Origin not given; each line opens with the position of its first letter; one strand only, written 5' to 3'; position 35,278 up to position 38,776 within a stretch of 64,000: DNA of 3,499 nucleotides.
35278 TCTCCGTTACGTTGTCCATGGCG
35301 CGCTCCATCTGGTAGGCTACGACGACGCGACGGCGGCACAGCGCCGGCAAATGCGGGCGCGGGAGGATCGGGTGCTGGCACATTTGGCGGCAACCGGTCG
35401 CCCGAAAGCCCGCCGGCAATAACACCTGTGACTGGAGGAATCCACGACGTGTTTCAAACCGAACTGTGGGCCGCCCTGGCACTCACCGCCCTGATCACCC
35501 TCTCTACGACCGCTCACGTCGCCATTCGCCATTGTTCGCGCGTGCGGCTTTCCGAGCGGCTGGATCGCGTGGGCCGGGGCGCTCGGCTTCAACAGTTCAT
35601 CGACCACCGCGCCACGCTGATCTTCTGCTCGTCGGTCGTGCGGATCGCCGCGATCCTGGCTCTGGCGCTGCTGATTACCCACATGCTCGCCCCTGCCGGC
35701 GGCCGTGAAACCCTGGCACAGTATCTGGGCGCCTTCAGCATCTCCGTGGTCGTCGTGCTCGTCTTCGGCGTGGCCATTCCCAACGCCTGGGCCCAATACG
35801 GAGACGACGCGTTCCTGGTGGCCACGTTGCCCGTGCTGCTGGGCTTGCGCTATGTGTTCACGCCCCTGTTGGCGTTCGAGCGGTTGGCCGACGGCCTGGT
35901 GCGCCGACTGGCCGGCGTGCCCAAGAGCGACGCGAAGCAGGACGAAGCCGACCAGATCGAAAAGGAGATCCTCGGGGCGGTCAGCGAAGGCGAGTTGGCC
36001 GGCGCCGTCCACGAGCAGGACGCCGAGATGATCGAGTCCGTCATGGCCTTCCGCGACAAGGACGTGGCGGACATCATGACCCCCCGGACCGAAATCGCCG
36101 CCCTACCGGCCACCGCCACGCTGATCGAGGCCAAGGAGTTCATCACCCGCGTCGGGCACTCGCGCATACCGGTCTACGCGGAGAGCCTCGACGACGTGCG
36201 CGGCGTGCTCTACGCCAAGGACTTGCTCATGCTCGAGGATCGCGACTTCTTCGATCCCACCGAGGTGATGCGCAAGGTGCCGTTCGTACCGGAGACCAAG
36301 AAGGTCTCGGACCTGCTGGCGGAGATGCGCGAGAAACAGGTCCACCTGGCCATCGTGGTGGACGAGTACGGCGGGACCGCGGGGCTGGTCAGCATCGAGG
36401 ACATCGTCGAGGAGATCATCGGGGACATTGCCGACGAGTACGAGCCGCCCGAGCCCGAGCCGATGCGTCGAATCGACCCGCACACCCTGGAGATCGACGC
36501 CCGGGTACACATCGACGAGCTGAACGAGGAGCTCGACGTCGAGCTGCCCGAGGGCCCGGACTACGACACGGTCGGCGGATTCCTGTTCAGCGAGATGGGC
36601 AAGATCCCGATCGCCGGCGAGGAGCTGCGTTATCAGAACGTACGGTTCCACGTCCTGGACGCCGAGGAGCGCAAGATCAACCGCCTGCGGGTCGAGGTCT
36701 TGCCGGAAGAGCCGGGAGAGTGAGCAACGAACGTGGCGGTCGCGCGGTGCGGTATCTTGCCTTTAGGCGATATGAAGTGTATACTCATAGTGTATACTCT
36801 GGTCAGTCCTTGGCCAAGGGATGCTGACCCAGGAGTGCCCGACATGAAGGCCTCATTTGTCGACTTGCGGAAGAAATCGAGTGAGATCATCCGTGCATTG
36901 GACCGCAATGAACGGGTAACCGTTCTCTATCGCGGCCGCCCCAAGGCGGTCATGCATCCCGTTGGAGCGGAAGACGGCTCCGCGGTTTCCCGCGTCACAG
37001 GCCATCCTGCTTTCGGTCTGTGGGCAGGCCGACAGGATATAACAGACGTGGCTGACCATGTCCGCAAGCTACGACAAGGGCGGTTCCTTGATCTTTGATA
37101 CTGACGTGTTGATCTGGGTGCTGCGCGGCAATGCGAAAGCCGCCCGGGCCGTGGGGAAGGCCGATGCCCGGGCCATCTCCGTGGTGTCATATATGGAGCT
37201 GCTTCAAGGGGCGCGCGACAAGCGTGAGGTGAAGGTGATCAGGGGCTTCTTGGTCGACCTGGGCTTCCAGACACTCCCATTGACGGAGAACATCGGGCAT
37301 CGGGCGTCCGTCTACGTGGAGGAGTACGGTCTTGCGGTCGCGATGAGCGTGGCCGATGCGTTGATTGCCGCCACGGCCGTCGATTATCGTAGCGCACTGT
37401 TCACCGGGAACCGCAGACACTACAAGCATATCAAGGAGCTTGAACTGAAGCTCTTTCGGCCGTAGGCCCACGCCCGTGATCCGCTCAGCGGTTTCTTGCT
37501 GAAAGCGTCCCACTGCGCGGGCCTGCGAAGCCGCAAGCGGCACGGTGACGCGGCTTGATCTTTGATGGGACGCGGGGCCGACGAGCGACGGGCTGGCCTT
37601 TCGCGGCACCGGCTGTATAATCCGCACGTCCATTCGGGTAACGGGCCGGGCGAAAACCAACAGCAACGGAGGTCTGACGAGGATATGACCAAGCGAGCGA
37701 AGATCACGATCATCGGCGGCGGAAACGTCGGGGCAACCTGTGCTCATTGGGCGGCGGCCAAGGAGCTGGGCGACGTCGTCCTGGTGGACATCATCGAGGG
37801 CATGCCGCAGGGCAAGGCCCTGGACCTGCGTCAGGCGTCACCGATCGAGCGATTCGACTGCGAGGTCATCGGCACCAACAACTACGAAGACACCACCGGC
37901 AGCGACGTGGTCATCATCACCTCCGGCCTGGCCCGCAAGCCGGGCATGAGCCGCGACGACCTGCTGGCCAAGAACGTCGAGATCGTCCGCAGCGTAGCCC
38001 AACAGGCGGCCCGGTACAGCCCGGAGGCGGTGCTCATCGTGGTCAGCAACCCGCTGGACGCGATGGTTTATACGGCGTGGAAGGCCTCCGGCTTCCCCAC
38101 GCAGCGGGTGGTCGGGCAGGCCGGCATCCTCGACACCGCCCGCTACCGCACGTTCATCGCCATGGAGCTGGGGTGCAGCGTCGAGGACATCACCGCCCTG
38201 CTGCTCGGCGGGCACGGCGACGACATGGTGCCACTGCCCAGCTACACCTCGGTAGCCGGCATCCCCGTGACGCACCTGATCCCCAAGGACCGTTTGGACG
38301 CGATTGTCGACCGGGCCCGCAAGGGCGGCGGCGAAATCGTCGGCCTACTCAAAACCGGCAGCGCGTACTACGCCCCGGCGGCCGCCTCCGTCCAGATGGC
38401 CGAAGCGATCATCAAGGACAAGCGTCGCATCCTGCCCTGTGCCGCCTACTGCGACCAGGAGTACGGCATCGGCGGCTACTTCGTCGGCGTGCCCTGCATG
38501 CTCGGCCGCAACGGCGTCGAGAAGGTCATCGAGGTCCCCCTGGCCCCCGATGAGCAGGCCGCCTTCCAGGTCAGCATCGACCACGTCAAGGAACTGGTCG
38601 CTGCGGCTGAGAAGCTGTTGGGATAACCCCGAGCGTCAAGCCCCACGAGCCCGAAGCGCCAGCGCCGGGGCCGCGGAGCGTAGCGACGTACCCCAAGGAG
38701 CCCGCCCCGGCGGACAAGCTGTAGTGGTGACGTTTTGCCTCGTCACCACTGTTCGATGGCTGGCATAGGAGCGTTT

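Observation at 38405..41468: Accessory islet between mdh and trmJ bracketed by a duplicated piece of the mdh 3' coding region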

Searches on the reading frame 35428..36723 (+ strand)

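Call 10: search_protein_families(library=pfam, proteins=[window:35428-36723:+], max_evalue=0.01)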
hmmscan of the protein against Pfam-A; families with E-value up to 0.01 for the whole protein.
window:35428-36723:+ (431 aa): 4 families
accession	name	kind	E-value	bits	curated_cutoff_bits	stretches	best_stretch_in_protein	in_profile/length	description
PF03471.22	CorC_HlyC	-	5.5e-24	84.4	27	1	348-424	2-79/81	Transporter associated domain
PF00571.33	CBS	-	1.3e-16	61.1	24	2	279-331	3-56/57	CBS domain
PF01595.25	CNNM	-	3.1e-14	53.5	28.4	1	16-196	6-179/181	Cyclin M transmembrane N-terminal domain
PF24374.1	DUF7530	-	0.0059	16.8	27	1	42-115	64-140/220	Family of unknown function (DUF7530)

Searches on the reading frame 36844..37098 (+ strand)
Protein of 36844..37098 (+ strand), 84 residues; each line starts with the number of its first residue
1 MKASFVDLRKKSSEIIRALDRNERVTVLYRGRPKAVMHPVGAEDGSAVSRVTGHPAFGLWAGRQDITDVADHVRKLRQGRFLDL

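Call 10: search_protein_families(library=pfam, proteins=[window:36844-37098:+], max_evalue=0.01)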
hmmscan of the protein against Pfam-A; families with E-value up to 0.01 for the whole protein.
window:36844-37098:+ (84 aa): 1 family
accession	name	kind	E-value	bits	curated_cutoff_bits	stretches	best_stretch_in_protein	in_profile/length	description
PF02604.26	PhdYeFM_antitox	-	0.00011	22.3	29.8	1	4-39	5-41/74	Antitoxin Phd_YefM, type II toxin-antitoxin system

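Call 48: search_protein_families(library=padloc, proteins=[window:36844-37098:+], max_evalue=0.01)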
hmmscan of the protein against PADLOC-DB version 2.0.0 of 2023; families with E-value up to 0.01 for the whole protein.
window:36844-37098:+ (84 aa): 0 families

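Call 49: search_protein_families(library=ncbifam, proteins=[window:36844-37098:+], max_evalue=0.01)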
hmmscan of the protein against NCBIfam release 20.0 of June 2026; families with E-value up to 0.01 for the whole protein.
window:36844-37098:+ (84 aa): 0 families

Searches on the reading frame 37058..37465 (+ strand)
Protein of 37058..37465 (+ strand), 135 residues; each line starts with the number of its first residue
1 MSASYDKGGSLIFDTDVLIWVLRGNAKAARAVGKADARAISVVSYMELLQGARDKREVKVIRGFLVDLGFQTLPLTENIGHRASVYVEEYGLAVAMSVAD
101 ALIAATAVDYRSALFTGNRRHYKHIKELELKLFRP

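Call 10: search_protein_families(library=pfam, proteins=[window:37058-37465:+], max_evalue=0.01)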
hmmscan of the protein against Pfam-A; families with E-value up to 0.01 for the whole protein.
window:37058-37465:+ (135 aa): 1 family
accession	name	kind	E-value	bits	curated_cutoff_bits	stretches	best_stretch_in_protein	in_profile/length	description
PF01850.27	PIN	-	1.3e-13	52.1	23.6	1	12-123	2-116/120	PIN domain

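Call 48: search_protein_families(library=padloc, proteins=[window:37058-37465:+], max_evalue=0.01)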
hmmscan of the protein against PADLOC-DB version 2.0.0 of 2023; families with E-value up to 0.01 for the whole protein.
window:37058-37465:+ (135 aa): 0 families

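Call 49: search_protein_families(library=ncbifam, proteins=[window:37058-37465:+], max_evalue=0.01)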
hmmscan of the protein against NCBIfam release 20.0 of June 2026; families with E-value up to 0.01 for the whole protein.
window:37058-37465:+ (135 aa): 2 families
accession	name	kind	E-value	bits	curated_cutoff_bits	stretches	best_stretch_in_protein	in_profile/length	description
NF047959.1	TA_toxin_VapC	equivalog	7.3e-09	35.8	80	1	12-119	2-114/125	type II toxin-antitoxin system VapC family toxin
NF047863.1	VapCLeptosp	equivalog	1.3e-05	25.5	140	1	12-131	2-127/130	type II toxin-antitoxin system tRNA(fMet)-specific endonuclease VapC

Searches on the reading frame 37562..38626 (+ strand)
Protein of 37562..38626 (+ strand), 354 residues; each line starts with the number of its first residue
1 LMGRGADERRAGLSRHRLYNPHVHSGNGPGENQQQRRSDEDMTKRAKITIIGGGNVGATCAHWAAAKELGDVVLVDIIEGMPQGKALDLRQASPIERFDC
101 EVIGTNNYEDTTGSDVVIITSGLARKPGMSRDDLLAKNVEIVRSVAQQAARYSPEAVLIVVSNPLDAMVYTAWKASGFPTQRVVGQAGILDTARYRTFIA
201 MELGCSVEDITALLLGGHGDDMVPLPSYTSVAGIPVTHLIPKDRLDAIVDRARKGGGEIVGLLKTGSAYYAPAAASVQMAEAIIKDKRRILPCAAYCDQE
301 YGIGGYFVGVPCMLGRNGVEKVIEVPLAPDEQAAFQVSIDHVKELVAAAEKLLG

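Call 10: search_protein_families(library=pfam, proteins=[window:37685-38626:+], max_evalue=0.01)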
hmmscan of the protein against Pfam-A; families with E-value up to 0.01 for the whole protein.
window:37685-38626:+ (313 aa): 3 families
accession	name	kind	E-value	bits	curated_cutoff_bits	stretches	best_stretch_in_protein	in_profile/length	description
PF00056.29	Ldh_1_N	-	3.6e-42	144.2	27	1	6-144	2-141/141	lactate/malate dehydrogenase, NAD binding domain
PF02866.23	Ldh_1_C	-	7.4e-27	94.9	22.6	1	149-307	3-169/174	lactate/malate dehydrogenase, alpha/beta C-terminal domain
PF01266.30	DAO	-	0.004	17.2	27.9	1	6-35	1-29/353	FAD dependent oxidoreductase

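Call 11: find_related_loci(query=window:37685-38626:+, collection=genome_contigs, flank=10000)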
Query window:37685-38626:+ (313 aa) in genome_contigs; peptide patterns used: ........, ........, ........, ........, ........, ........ (x = any residue, [..] = any of these).
600 stretches matched a pattern (row limit reached: there are more); 594 encode a relative of the query (tblastn E <= 1e-3); the best 80 are kept; 80 distinct loci.
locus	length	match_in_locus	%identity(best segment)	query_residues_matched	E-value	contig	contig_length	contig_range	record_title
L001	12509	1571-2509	86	1-313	3e-178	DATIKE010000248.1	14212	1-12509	MAG TPA_asm: Phycisphaerae bacterium isolate SMAG_U15710 k141_89530, whole genome shotgun sequence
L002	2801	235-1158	78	3-310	4e-177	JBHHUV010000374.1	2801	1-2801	MAG: Phycisphaerae bacterium isolate S.5.sp1_bin.29 NODE_18984_length_2801_cov_5.415878, whole genome shotgun sequence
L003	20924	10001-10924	79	3-310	6e-164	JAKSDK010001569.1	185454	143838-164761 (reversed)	MAG: Phycisphaerales bacterium isolate MAG.67 k141_1306522, whole genome shotgun sequence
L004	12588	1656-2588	73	3-313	3e-156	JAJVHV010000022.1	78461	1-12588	MAG: Phycisphaerae bacterium isolate Bin_15R c_000000001284, whole genome shotgun sequence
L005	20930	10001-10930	74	4-307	5e-155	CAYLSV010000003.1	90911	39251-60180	MAG TPA_asm: uncultured Tepidisphaerales bacterium isolate SRP063590_co1_30 genome assembly, contig: NODE_250_length_909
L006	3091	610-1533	76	3-310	5e-162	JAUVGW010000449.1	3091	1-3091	MAG: Phycisphaerae bacterium isolate CSMAG_386 CSMAG_386_k141_2463945_length_3091_cov_9.0000, whole genome shotgun seque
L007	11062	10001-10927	72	4-312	7e-153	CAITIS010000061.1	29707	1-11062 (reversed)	MAG: uncultured planctomycete isolate AlinenLipids_bin-9348 genome assembly, contig: bin-9348:061/159, whole genome shot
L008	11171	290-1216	73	3-309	7e-153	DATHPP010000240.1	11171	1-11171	MAG TPA_asm: Tepidisphaeraceae bacterium isolate SMAG_U12713 k141_139712, whole genome shotgun sequence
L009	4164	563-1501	74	1-312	3e-156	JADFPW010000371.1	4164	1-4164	MAG: Planctomycetota bacterium isolate B76T1L10 B76T1L10_NODE41476, whole genome shotgun sequence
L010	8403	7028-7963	70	1-312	1e-148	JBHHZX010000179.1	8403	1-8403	MAG: Phycisphaerae bacterium isolate K_3_bin.53 NODE_3612_length_8403_cov_6.400934, whole genome shotgun sequence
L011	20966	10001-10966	68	3-309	1e-148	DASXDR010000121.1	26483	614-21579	MAG TPA_asm: Tepidisphaeraceae bacterium isolate SMAG_U5091 k141_1326011, whole genome shotgun sequence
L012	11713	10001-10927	72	3-310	3e-147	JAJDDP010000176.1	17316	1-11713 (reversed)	MAG: Phycisphaerae bacterium isolate OFTM209 OFTM209_175, whole genome shotgun sequence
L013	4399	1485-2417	71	1-309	7e-150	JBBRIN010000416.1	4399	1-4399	MAG: Tepidisphaerales bacterium isolate Co_metawrap_2795 Cmw_2795_k141_18231063_length_4399_cov_5.0000, whole genome sho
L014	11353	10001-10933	71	3-312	3e-146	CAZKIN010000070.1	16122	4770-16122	MAG TPA_asm: uncultured Phycisphaeraceae bacterium isolate binchicken_co199_83 genome assembly, contig: NODE_2569_length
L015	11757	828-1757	70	3-305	6e-145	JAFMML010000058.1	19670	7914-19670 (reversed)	MAG: Planctomycetota bacterium isolate DEBay_Sum29DG08_11 NODE_1023_length_19670_cov_8.92429, whole genome shotgun seque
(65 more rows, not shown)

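Call 16: find_encoding_contigs(protein=window:37685-38626:+, flank=10000, max_places=10)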
Protein window:37685-38626:+ (313 aa): no gene with exactly this product is on record in the collection.

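Call 19: find_encoding_contigs(protein=window:37562-38626:+, flank=10000, max_places=10)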
Protein window:37562-38626:+ (354 aa): no gene with exactly this product is on record in the collection.
